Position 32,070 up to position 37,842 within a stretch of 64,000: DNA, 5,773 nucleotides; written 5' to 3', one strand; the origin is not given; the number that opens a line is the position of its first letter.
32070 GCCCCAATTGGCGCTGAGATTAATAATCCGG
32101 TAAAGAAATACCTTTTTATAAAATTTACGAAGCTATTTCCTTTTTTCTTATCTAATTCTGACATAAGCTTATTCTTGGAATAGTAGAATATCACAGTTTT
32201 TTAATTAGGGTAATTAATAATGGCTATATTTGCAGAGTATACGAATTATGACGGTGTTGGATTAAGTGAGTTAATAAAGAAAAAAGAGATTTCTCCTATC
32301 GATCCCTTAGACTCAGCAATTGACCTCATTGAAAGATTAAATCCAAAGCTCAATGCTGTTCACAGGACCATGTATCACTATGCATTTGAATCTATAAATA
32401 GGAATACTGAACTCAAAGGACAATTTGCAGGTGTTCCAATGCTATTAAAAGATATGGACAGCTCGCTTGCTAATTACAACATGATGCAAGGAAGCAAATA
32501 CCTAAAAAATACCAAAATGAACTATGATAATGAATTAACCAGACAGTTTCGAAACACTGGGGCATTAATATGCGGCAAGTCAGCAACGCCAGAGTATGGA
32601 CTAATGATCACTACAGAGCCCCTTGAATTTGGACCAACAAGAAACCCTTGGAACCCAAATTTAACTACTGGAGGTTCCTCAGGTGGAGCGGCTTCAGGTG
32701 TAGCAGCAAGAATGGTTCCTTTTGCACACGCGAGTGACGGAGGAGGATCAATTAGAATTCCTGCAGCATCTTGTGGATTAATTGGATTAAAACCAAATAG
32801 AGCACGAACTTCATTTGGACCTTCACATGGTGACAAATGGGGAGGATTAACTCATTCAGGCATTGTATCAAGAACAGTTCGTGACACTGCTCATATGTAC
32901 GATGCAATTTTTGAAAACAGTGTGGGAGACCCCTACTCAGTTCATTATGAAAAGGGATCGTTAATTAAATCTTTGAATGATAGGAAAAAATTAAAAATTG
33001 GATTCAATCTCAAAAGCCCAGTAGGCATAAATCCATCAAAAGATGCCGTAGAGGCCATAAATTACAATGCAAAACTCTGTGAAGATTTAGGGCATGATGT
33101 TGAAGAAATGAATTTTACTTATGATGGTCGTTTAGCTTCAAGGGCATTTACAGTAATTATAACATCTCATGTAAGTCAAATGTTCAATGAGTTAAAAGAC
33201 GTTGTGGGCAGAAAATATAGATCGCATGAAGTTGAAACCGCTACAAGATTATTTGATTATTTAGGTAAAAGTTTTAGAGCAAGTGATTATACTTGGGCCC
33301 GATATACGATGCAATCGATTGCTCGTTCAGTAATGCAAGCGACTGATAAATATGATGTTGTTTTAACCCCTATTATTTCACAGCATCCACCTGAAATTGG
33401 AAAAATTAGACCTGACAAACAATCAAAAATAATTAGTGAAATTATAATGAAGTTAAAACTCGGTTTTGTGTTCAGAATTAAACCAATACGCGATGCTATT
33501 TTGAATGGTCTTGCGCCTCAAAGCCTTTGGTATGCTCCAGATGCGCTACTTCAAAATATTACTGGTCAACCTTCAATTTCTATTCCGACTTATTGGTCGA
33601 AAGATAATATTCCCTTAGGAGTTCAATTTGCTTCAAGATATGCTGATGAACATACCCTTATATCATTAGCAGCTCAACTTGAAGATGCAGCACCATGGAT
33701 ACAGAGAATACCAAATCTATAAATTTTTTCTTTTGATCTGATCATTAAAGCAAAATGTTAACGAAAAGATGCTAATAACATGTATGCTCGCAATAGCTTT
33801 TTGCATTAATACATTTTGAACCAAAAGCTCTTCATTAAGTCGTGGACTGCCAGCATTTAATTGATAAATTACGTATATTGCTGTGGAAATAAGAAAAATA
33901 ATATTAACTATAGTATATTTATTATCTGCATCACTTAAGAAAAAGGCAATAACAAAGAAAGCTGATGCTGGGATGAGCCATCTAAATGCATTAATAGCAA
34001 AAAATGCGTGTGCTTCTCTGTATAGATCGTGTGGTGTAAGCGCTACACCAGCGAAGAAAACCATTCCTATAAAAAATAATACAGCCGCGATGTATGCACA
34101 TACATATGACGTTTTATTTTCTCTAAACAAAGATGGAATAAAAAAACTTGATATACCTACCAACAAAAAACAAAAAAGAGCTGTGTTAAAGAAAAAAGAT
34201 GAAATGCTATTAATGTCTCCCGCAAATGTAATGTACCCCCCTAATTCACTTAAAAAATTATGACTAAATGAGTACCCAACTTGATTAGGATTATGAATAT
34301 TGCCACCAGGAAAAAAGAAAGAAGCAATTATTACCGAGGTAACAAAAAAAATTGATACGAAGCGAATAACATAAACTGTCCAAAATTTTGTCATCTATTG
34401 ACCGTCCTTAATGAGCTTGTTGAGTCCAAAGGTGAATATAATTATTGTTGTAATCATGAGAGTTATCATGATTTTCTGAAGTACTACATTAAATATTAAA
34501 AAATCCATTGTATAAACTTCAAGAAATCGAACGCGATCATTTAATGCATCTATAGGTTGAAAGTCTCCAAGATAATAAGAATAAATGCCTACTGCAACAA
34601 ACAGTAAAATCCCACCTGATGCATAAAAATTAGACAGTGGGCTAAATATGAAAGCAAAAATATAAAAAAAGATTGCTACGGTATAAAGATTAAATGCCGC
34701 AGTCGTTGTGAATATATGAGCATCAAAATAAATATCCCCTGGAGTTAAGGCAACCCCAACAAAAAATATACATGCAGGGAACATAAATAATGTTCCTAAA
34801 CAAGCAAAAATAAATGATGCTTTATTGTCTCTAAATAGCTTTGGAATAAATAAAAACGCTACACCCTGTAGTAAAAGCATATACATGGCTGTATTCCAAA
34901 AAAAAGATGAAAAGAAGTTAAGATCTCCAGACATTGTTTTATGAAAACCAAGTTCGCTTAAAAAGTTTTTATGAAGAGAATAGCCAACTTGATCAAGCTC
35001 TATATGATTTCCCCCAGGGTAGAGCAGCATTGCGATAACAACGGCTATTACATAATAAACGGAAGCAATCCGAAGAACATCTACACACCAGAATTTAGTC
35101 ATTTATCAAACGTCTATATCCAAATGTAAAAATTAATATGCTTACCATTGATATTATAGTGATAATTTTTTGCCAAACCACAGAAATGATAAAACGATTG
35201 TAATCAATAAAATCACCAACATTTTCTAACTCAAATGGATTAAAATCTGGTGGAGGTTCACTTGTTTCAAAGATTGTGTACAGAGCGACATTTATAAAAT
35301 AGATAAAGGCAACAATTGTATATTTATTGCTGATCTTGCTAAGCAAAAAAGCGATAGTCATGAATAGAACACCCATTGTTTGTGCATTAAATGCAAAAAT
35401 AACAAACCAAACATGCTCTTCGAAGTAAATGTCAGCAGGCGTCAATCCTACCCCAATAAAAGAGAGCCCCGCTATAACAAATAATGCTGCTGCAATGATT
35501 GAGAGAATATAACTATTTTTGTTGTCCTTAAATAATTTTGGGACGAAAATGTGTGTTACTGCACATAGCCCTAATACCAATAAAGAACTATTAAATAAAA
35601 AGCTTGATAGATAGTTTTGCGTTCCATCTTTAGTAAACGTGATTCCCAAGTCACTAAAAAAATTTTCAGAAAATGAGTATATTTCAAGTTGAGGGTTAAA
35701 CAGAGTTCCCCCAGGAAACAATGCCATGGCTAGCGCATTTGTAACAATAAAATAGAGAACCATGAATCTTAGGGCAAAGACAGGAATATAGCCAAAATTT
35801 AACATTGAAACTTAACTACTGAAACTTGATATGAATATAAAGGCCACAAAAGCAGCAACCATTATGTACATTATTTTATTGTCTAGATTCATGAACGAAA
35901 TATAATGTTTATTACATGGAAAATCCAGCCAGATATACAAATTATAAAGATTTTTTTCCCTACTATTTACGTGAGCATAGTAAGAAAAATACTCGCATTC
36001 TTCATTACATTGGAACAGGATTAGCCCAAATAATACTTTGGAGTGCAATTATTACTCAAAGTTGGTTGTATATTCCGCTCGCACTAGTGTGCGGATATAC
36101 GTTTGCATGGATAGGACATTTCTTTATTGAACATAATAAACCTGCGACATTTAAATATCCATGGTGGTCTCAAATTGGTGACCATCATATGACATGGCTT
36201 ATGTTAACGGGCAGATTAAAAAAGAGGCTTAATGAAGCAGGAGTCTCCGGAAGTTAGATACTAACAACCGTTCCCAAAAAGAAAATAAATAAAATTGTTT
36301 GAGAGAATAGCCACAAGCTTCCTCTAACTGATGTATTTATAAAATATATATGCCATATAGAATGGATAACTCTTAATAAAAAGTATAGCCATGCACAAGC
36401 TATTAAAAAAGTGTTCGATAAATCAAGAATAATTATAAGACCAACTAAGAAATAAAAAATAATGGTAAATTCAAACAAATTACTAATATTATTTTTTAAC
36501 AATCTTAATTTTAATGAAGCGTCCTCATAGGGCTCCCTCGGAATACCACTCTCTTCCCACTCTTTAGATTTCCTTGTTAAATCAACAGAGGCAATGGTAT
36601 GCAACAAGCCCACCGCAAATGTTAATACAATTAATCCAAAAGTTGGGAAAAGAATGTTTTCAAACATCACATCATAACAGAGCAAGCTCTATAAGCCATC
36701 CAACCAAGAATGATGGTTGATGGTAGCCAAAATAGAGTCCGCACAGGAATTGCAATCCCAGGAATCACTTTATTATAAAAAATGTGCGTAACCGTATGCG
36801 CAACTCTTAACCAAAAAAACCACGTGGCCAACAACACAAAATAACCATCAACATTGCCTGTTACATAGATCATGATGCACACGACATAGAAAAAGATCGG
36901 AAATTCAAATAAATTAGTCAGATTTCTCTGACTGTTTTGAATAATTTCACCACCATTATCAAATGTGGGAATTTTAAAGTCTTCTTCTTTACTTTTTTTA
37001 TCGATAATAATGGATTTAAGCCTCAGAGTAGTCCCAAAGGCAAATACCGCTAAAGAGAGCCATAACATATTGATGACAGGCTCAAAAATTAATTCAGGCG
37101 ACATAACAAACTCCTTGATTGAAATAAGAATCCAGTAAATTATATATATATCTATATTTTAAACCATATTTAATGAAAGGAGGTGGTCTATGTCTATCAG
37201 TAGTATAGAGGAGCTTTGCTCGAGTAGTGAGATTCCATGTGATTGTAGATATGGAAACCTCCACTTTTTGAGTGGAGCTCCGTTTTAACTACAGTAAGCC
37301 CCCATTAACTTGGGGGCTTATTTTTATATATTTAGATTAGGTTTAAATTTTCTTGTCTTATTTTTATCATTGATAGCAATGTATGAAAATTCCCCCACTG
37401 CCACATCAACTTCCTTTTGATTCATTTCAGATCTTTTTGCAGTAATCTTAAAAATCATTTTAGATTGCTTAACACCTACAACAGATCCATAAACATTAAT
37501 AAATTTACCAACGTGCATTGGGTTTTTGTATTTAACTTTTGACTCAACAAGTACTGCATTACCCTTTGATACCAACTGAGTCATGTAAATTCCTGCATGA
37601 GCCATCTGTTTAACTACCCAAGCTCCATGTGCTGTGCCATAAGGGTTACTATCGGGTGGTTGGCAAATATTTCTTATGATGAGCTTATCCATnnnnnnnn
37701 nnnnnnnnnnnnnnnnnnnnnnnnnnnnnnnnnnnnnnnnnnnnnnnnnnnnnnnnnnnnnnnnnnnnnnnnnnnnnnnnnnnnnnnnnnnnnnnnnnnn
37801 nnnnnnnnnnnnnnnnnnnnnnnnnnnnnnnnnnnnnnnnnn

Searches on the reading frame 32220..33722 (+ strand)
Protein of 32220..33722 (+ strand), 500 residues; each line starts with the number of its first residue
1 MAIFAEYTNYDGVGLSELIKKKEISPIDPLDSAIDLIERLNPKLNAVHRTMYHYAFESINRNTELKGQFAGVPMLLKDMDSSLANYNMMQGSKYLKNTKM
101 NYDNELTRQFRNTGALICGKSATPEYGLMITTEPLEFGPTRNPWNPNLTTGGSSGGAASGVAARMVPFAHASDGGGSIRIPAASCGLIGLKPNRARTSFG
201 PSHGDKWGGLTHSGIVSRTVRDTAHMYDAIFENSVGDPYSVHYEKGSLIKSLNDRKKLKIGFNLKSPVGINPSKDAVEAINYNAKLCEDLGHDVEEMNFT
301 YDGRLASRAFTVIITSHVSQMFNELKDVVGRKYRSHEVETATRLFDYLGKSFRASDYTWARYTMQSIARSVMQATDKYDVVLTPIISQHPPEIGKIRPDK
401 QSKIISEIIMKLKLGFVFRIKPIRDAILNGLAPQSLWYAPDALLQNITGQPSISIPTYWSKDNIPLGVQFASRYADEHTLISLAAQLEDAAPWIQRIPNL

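Call 17: search_protein_families(library=pfam, proteins=[window:32220-33722:+], max_evalue=0.00001)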
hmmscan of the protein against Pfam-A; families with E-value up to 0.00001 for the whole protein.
window:32220-33722:+ (500 aa): 1 family
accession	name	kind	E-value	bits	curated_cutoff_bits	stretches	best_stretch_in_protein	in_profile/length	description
PF01425.27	Amidase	-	1.5e-76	258.7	27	1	32-400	5-391/445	Amidase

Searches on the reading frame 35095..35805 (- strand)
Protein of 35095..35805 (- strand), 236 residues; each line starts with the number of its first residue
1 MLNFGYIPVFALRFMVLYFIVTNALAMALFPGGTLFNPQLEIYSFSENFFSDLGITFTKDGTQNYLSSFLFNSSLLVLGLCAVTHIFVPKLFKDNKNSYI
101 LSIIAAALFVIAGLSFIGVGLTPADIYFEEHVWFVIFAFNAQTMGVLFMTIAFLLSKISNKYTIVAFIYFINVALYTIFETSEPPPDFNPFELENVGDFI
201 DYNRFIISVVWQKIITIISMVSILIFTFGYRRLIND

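Call 3: search_protein_families(library=pfam, proteins=[window:35095-35805:-], max_evalue=0.01)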
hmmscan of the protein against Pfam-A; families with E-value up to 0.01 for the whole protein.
window:35095-35805:- (236 aa): 1 family
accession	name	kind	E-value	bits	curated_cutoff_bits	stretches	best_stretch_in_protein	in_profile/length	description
PF06197.19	DUF998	-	3.6e-07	30.5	30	1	26-171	3-151/184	Protein of unknown function (DUF998)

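Call 4: search_protein_families(library=ncbifam, proteins=[window:35095-35805:-], max_evalue=0.01)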
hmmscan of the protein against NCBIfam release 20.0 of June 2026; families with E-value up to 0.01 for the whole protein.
window:35095-35805:- (236 aa): 0 families

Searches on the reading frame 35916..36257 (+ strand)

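Call 3: search_protein_families(library=pfam, proteins=[window:35916-36257:+], max_evalue=0.01)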
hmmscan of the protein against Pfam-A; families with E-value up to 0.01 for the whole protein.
window:35916-36257:+ (113 aa): 1 family
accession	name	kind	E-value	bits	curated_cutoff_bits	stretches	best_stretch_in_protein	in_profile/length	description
PF06127.16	Mpo1-like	-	7.2e-34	116.2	24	1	7-101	1-95/95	2-hydroxy-palmitic acid dioxygenase Mpo1-like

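Call 4: search_protein_families(library=ncbifam, proteins=[window:35916-36257:+], max_evalue=0.01)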
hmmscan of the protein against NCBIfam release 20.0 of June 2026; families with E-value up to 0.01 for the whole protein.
window:35916-36257:+ (113 aa): 0 families

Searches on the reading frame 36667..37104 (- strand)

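Call 3: search_protein_families(library=pfam, proteins=[window:36667-37104:-], max_evalue=0.01)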
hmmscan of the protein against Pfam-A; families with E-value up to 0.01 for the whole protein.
window:36667-37104:- (145 aa): 1 family
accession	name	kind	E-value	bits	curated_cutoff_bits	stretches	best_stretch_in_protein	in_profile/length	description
PF01124.23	MAPEG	-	2.1e-14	54.2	23.4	1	13-140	12-127/129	MAPEG family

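Call 4: search_protein_families(library=ncbifam, proteins=[window:36667-37104:-], max_evalue=0.01)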
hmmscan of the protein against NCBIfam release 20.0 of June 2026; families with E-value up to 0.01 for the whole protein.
window:36667-37104:- (145 aa): 0 families

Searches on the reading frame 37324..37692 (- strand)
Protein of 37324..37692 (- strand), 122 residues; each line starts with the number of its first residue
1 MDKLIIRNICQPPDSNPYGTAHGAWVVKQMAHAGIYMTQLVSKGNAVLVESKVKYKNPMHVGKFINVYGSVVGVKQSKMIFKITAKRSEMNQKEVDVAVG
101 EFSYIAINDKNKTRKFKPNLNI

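Call 3: search_protein_families(library=pfam, proteins=[window:37324-37692:-], max_evalue=0.01)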
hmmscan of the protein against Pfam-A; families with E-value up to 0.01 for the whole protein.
window:37324-37692:- (122 aa): 3 families
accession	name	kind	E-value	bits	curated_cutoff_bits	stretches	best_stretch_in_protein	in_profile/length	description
PF03061.28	4HBT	-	7.8e-08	33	20.6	1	18-90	1-75/79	Thioesterase superfamily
PF13279.12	4HBT_2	-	0.00048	21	25.5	1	29-111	28-108/122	Thioesterase-like superfamily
PF22636.2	FlK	-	0.0043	17.6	27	1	25-89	21-87/103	Fluoroacetyl-CoA-specific thioesterase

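Call 4: search_protein_families(library=ncbifam, proteins=[window:37324-37692:-], max_evalue=0.01)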
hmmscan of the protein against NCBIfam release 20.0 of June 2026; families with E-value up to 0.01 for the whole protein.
window:37324-37692:- (122 aa): 2 families
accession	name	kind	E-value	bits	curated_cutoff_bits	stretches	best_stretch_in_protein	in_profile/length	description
NF007970.0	PRK10694.1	equivalog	7.2e-09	35.6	162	1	3-116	11-129/133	acyl-CoA thioester hydrolase YciA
TIGR00051.1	TIGR00051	subfamily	0.0045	17.3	68.7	1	43-93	46-96/117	YbgC/FadM family acyl-CoA thioesterase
